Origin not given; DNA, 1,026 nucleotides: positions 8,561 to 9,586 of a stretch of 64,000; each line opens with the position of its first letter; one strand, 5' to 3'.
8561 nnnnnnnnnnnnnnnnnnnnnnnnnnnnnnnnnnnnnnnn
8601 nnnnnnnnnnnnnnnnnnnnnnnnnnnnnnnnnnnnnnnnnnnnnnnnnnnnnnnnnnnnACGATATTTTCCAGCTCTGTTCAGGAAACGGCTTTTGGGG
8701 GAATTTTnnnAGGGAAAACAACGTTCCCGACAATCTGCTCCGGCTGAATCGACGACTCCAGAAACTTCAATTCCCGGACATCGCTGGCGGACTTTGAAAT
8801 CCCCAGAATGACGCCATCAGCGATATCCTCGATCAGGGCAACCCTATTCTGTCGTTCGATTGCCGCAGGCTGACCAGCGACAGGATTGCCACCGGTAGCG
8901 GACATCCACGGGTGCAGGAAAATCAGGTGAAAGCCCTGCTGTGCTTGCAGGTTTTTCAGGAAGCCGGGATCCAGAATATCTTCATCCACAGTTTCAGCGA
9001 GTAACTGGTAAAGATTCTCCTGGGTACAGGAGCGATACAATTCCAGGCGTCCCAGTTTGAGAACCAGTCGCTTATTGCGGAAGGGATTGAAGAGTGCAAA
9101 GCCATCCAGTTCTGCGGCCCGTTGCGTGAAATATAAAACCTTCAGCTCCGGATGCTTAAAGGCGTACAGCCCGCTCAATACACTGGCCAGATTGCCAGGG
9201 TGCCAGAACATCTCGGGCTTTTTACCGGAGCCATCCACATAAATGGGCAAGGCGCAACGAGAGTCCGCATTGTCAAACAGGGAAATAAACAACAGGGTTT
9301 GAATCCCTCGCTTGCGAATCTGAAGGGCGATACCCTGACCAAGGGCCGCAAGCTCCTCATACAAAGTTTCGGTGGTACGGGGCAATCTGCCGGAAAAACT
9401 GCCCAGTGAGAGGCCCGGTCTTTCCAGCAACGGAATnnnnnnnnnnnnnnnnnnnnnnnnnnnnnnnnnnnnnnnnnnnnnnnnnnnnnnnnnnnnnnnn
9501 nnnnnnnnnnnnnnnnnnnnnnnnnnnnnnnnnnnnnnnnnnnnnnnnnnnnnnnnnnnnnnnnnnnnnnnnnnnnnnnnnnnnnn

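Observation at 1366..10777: Seven-gene EPS export/biosynthesis operon whose Wzc/GumC-like co-polymerase carries a degenerate (Walker-A-less) kinase-like domain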

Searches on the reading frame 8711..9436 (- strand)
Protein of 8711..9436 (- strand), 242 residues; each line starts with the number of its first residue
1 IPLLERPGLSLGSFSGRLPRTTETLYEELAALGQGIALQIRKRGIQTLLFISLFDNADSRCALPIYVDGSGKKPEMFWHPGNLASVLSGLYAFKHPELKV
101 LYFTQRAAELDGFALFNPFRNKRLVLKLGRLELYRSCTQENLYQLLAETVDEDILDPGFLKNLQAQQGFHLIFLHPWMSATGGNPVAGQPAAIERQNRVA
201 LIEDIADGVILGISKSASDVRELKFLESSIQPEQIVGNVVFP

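Call 16: search_solved_structures(query=A2, max_evalue=10, show_alignments=3)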
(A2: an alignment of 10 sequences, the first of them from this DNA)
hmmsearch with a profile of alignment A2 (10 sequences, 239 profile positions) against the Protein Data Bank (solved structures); distinct sequences matched with E-value up to 10: 4.
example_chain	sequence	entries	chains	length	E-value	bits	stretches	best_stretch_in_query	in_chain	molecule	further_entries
7bqd_A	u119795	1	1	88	0.1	15.4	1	121-180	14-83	NF8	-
9v21_sn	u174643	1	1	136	0.28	14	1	126-203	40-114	40S ribosomal protein S12, putative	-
2l4b_A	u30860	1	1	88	0.6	12.9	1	24-74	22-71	Acyl carrier protein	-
6jbq_F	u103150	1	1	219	0.74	12.6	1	134-176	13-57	ECF RNA polymerase sigma-E factor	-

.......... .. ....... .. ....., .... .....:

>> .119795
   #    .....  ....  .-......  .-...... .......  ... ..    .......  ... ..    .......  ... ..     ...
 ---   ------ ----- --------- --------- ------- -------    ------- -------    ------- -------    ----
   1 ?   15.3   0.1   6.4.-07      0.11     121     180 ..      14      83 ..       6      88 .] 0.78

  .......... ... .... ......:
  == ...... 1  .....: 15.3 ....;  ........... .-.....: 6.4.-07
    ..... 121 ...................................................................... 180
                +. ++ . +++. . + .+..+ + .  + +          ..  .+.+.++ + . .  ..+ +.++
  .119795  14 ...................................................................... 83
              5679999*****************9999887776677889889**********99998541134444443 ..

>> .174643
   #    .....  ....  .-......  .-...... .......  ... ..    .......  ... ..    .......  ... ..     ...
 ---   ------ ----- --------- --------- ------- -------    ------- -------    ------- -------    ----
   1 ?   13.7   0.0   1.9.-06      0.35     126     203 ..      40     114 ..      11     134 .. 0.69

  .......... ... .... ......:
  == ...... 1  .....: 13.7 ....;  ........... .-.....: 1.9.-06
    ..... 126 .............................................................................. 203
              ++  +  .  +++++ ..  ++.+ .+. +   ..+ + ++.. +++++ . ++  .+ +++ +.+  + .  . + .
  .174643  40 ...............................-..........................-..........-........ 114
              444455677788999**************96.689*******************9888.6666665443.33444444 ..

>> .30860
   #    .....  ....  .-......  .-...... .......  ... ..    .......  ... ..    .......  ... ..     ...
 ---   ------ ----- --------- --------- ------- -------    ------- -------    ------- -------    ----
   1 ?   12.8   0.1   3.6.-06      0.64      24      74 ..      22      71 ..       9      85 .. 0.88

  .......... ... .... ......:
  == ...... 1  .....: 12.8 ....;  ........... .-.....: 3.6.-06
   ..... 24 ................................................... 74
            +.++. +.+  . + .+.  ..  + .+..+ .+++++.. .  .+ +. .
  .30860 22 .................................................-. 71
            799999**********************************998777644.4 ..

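Call 19: search_protein_families(library=pfam, alignment_id=A2, max_evalue=10)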
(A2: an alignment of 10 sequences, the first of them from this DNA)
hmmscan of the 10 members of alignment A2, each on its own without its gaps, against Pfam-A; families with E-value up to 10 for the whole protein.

A. member 1, seq(242 aa): 0 families

B. families by the number of members that match (of 10 scanned): 5 families
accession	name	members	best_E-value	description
PF02112.21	PDEase_II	2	0.15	cAMP phosphodiesterases class-II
PF14323.11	GxGYxYP_C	1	0.00011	GxGYxYP putative glycoside hydrolase C-terminal domain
PF06039.21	Mqo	1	0.0015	Malate:quinone oxidoreductase (Mqo)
PF23592.1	Cadherin_CELSR2_9th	1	0.022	CELSR2-like, ninth cadherin domain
PF19059.5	DUF5755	1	0.2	Family of unknown function (DUF5755)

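Call 23: predict_structure(alignment_id=A2)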
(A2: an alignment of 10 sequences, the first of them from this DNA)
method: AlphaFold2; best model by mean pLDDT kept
length: 242 residues; sequences in the alignment: 10
mean_pLDDT: 80.9   pTM: 0.82
mean pLDDT of the five models: 80.9, 78.3, 78.0, 74.6, 69.0
residues with pLDDT >= 90: 83; 70-90: 111; 50-70: 33; < 50: 15
segments of 3 or more residues with pLDDT < 50: 1-3, 179-188
pLDDT, mean of each block of 10 residues (from residue 1): 68 81 90 93 92 82 80 82 90 95 71 73 89 92 82 66 88 73 45 68 85 86 82 89 88
secondary structure, 60 per line:
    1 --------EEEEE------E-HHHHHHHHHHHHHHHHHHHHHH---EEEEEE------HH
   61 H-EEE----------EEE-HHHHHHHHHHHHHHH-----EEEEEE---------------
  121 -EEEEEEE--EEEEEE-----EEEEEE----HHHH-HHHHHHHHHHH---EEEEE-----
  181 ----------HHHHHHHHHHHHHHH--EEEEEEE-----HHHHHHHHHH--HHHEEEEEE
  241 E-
elements in order: E9-13 H22-43 E47-52 E63-65 E76-78 H80-94 E100-105 E122-128 E131-136 E142-147 H152-155 H157-167 E171-175 H191-205 E208-214 H220-229 E235-241

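Call 26: fold_search(model_id=the predicted structure, library=pdb)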
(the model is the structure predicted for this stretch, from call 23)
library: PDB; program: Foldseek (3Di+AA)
matches with E <= 10: 1157; with E <= 0.001: 39
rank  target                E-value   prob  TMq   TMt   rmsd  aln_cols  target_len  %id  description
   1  6z0p_B                2.1e-05  1.00  0.48  0.48   7.3       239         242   13  BceF Tyrosine Kinase Domain (released 2021-04-14)
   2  6z0p_A                2.4e-05  1.00  0.54  0.54   6.0       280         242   12  BceF Tyrosine Kinase Domain (released 2021-04-14)
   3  7ni2_A                2.7e-05  1.00  0.52  0.28   6.5       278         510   12  Wzc-K540M-4YE C8 (released 2021-08-25)
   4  9exo_A                3.1e-05  1.00  0.52  0.22   6.7       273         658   12  Wzc-K540M-2YE MgADP C1 (released 2025-04-23)
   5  7nib_F                3.7e-05  1.00  0.52  0.28   6.6       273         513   12  Wzc-K540M-4YE C1 (released 2021-08-25)
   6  7nib_C                3.7e-05  1.00  0.51  0.26   6.6       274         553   12  Wzc-K540M-4YE C1 (released 2021-08-25)
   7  9exo_E                4.2e-05  1.00  0.49  0.26   7.1       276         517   12  Wzc-K540M-2YE MgADP C1 (released 2025-04-23)
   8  9i2q_E                4.5e-05  1.00  0.50  0.27   5.8       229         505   12  Wzc-K540M-3YE MgADP C1 (released 2025-04-30)
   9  7nhr_C                4.5e-05  1.00  0.52  0.26   6.1       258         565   11  Putative transmembrane protein Wzc K540M C1 (released 2021-08-25)
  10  9exq_C                5.1e-05  1.00  0.48  0.24   8.4       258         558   11  Wzc-K540M-3YE-N711Y MgADP C1 (released 2025-04-23)
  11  7nib_A                6.5e-05  1.00  0.49  0.21   5.6       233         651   12  Wzc-K540M-4YE C1 (released 2021-08-25)
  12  3la6_F                7.4e-05  1.00  0.52  0.50   7.3       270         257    7  Octameric kinase domain of the E. coli tyrosine kinase Wzc with bound ADP (released 2010-08-25)
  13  9r62_K                7.4e-05  1.00  0.48  0.20   6.5       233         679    9  CPS co-polymerase Wzc_C1 (released 2026-03-04)
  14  3cio_D                8.3e-05  1.00  0.51  0.49   5.5       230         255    9  The kinase domain of Escherichia coli tyrosine kinase ETK (released 2008-06-03)
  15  7nib_E                1.0e-04  1.00  0.53  0.28   6.5       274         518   12  Wzc-K540M-4YE C1 (released 2021-08-25)
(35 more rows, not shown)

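Call 29: search_protein_representatives(alignment_id=A2)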
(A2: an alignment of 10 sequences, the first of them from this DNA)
Query: 10 sequences, 239 profile positions. Proteins with E-value up to 0.001 (for the whole library): 10; up to 1e-10: 7; up to 1e-30: 2. The best 10 are listed.
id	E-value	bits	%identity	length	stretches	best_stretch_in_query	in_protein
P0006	7.0e-104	363.0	-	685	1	1-239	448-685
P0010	1.1e-59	218.3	-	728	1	1-239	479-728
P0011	3.1e-17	79.3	-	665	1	10-239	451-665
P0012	2.4e-13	66.6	-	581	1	26-239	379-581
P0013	1.7e-12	63.9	-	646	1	26-238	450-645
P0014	2.3e-12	63.4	-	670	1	28-239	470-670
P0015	3.1e-12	63.0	-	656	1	27-238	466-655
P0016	3.1e-08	49.9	-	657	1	16-186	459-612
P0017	8.2e-07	45.2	-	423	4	125-157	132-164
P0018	9.0e-07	45.1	-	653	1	27-236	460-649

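Call 35: find_encoding_contigs(protein=P0011, flank=10000, max_places=3)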
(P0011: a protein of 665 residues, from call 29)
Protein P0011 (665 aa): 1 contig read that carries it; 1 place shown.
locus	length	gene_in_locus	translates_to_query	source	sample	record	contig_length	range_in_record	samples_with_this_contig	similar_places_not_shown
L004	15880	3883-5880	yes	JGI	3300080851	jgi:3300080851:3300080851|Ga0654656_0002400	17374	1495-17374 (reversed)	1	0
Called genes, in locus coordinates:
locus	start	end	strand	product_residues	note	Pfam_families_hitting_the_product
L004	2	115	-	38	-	?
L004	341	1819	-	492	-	PF00501:AMP-binding, PF13193:AMP-binding_C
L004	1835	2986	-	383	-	PF00730:HhH-GPD, PF00293:NUDIX, PF14815:NUDIX_4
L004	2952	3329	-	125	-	-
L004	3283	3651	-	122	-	PF01050:MannoseP_isomer, PF07883:Cupin_2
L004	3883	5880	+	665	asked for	-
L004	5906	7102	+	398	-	PF02563:Poly_export, PF10531:SLBB (faint), PF22461:SLBB_2 (faint)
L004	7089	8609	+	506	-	-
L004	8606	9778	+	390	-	PF13439:Glyco_transf_4 (weak), PF13579:Glyco_trans_4_4, PF00534:Glycos_transf_1, PF13692:Glyco_trans_1_4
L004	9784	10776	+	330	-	PF01073:3Beta_HSD, PF01370:Epimerase, PF02719:Polysacc_synt_2, PF04321:RmlD_sub_bind, PF05368:NmrA (weak), PF07993:NAD_binding_4, PF13460:NAD_binding_10, PF16363:GDP_Man_Dehyd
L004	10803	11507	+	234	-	PF02397:Bac_transf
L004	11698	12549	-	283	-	PF00849:PseudoU_synth_2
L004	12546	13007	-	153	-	-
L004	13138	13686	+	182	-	PF01242:PTPS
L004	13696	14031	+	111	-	PF01242:PTPS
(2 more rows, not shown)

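Call 36: find_encoding_contigs(protein=P0014, flank=10000, max_places=2)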
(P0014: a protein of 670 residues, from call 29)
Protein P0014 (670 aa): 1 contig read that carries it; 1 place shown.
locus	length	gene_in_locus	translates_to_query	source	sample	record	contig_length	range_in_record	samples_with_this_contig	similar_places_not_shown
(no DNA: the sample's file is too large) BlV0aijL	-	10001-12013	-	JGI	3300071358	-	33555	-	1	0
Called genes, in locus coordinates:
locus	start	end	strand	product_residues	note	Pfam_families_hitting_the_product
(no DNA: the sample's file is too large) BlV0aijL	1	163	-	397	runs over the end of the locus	PF13439:Glyco_transf_4, PF13579:Glyco_trans_4_4, PF20706:GT4-conflict (weak), PF00534:Glycos_transf_1, PF13692:Glyco_trans_1_4, PF13524:Glyco_trans_1_2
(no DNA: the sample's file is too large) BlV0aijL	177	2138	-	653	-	PF13522:GATase_6, PF13537:GATase_7, PF00733:Asn_synthase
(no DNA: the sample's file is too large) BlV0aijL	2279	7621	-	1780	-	-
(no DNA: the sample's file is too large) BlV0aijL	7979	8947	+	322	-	PF04321:RmlD_sub_bind, PF05368:NmrA (weak), PF01073:3Beta_HSD, PF01370:Epimerase, PF02719:Polysacc_synt_2, PF07993:NAD_binding_4, PF13460:NAD_binding_10, PF16363:GDP_Man_Dehyd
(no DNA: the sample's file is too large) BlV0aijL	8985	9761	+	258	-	PF01066:CDP-OH_P_transf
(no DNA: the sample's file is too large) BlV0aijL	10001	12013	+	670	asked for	-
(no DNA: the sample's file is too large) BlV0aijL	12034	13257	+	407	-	PF02563:Poly_export, PF10531:SLBB, PF22461:SLBB_2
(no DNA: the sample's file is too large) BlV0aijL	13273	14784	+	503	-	PF04932:Wzy_C (weak)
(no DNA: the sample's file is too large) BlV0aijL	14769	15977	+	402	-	PF13439:Glyco_transf_4, PF13579:Glyco_trans_4_4 (weak), PF00534:Glycos_transf_1, PF13692:Glyco_trans_1_4, PF13524:Glyco_trans_1_2 (weak)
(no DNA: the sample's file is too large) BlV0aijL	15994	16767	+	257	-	PF13489:Methyltransf_23, PF01209:Ubie_methyltran (weak), PF13847:Methyltransf_31, PF08241:Methyltransf_11, PF08242:Methyltransf_12 (weak), PF13649:Methyltransf_25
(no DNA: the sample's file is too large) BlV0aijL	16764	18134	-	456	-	PF03023:MurJ, PF13440:Polysacc_synt_3, PF01554:MatE (weak)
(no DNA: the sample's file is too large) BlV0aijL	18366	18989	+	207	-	PF14602:Hexapep_2 (faint), PF00132:Hexapep (weak)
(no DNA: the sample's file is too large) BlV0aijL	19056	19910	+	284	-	PF13489:Methyltransf_23, PF05175:MTS (weak), PF01209:Ubie_methyltran (faint), PF02353:CMAS (weak), PF08241:Methyltransf_11, PF08242:Methyltransf_12, PF13649:Methyltransf_25, PF13847:Methyltransf_31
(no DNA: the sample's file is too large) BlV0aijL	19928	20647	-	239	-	PF02397:Bac_transf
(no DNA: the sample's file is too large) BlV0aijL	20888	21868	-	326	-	PF02353:CMAS (weak), PF13489:Methyltransf_23, PF08003:Methyltransf_9 (weak), PF13847:Methyltransf_31, PF08241:Methyltransf_11, PF08242:Methyltransf_12, PF13649:Methyltransf_25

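Call 37: find_encoding_contigs(protein=P0016, flank=10000, max_places=2)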
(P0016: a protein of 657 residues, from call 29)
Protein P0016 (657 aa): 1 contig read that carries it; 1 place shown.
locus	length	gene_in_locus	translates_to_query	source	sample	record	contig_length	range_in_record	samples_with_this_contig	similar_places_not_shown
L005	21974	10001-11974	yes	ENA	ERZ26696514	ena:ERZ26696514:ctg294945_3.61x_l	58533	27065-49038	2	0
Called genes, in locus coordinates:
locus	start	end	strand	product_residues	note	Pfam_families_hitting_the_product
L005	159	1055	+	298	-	PF03746:LamB_YcsF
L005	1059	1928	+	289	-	PF22740:PapZ_C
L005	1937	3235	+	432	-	PF01933:CofD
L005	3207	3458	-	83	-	PF06289:FlbD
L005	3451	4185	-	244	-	PF19583:ODP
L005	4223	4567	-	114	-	PF03745:DUF309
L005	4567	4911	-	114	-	-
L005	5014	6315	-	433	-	PF00275:EPSP_synthase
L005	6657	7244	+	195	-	-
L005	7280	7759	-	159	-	PF00072:Response_reg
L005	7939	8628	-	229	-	PF02397:Bac_transf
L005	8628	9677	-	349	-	PF01073:3Beta_HSD, PF01370:Epimerase, PF02719:Polysacc_synt_2, PF04321:RmlD_sub_bind, PF05368:NmrA (weak), PF07993:NAD_binding_4, PF13460:NAD_binding_10, PF16363:GDP_Man_Dehyd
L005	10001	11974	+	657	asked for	-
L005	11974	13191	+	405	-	PF02563:Poly_export, PF10531:SLBB (faint), PF22461:SLBB_2 (faint)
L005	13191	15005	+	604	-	-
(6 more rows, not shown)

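Call 38: find_encoding_contigs(protein=P0018, flank=10000, max_places=2)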
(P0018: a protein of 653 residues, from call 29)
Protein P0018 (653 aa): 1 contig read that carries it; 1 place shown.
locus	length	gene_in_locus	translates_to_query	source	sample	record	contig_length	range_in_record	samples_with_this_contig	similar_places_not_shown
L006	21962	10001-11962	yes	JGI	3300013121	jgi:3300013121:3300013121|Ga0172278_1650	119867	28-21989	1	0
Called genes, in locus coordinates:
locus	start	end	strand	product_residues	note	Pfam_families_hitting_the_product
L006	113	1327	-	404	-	PF13439:Glyco_transf_4, PF20706:GT4-conflict, PF00534:Glycos_transf_1, PF13692:Glyco_trans_1_4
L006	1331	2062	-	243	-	PF01066:CDP-OH_P_transf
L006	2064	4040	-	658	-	PF13522:GATase_6, PF13537:GATase_7, PF00733:Asn_synthase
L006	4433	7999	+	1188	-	-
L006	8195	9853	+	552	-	PF08479:POTRA_2, PF07244:POTRA (weak), PF03865:ShlB, PF01103:Omp85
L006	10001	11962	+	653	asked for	PF02706:Wzz (weak)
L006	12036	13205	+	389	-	PF02563:Poly_export, PF10531:SLBB, PF22461:SLBB_2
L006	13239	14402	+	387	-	PF13439:Glyco_transf_4, PF00534:Glycos_transf_1, PF13692:Glyco_trans_1_4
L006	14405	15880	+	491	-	PF04932:Wzy_C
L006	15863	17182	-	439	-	PF03023:MurJ, PF13440:Polysacc_synt_3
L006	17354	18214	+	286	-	PF13489:Methyltransf_23, PF01209:Ubie_methyltran (weak), PF02353:CMAS (weak), PF08241:Methyltransf_11, PF08242:Methyltransf_12, PF13649:Methyltransf_25, PF13847:Methyltransf_31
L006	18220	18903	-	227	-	PF02397:Bac_transf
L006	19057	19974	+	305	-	PF02353:CMAS (weak), PF13489:Methyltransf_23, PF01728:FtsJ (weak), PF08003:Methyltransf_9, PF08241:Methyltransf_11, PF08242:Methyltransf_12, PF13649:Methyltransf_25, PF13847:Methyltransf_31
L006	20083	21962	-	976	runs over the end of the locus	-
